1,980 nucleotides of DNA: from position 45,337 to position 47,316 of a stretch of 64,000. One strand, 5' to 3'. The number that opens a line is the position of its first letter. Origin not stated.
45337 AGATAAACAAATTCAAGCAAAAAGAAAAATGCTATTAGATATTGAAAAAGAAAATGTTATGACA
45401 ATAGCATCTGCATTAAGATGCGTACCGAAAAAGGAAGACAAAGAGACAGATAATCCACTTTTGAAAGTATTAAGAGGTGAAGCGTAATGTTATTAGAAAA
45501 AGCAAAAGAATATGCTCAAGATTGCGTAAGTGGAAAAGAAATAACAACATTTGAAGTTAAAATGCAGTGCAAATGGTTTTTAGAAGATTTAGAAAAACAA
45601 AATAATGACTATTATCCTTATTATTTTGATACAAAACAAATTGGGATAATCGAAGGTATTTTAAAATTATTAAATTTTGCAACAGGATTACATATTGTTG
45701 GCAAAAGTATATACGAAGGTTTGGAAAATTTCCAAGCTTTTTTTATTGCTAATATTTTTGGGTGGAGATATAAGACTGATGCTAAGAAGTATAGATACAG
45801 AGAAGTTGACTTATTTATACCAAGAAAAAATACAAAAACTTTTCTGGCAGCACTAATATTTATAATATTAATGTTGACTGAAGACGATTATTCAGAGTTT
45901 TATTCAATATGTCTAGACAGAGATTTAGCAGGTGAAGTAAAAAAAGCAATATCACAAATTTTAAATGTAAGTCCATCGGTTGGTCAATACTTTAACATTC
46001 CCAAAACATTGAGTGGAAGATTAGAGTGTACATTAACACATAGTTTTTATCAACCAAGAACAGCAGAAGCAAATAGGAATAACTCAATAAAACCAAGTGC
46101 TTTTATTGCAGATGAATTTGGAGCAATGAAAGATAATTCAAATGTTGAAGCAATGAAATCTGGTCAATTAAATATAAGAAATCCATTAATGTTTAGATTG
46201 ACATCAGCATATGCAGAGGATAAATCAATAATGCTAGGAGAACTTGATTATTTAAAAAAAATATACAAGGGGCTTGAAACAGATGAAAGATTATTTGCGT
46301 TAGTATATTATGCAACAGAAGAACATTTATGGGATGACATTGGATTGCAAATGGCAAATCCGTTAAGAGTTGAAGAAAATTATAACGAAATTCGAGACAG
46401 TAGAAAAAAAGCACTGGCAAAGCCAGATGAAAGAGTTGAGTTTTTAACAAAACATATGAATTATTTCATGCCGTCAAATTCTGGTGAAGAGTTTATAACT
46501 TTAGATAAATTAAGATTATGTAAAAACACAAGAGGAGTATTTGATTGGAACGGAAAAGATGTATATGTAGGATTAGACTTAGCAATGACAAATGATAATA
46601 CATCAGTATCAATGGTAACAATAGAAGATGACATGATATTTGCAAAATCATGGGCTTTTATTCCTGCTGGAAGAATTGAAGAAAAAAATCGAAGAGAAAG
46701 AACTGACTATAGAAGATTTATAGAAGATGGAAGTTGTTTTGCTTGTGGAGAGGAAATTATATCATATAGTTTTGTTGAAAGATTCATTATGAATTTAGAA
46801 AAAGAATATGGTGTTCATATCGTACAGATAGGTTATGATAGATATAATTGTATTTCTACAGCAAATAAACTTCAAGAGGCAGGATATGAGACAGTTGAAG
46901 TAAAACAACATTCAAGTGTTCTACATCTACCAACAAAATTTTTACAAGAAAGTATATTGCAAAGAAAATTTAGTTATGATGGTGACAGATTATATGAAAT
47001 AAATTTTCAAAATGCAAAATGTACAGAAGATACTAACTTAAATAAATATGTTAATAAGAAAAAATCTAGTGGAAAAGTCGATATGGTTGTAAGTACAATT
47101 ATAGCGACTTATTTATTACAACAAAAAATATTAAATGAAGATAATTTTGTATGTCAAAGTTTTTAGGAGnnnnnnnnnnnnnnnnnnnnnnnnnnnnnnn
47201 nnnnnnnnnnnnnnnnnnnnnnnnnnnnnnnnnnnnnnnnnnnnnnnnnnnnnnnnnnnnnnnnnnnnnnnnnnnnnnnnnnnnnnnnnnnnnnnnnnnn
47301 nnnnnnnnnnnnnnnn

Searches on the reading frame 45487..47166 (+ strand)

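Call 109: search_protein_families(library=phrogs, proteins=[window:45487-47166:+], max_evalue=0.00001)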
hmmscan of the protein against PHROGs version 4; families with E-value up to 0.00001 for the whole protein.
window:45487-47166:+ (559 aa): 5 families
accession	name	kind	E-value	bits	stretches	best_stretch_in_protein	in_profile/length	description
phrog_9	-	head and packaging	7.3e-114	383.3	1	8-547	169-666/812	terminase large subunit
phrog_2699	-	head and packaging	3.3e-70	237.5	1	253-551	2-300/315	terminase large subunit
phrog_4914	-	head and packaging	7.2e-36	124.8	1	4-199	9-206/213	terminase large subunit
phrog_10517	-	head and packaging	1.9e-19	71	1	5-154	36-180/207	terminase large subunit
phrog_7331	-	head and packaging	8.3e-13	48.9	1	460-543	8-91/113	terminase large subunit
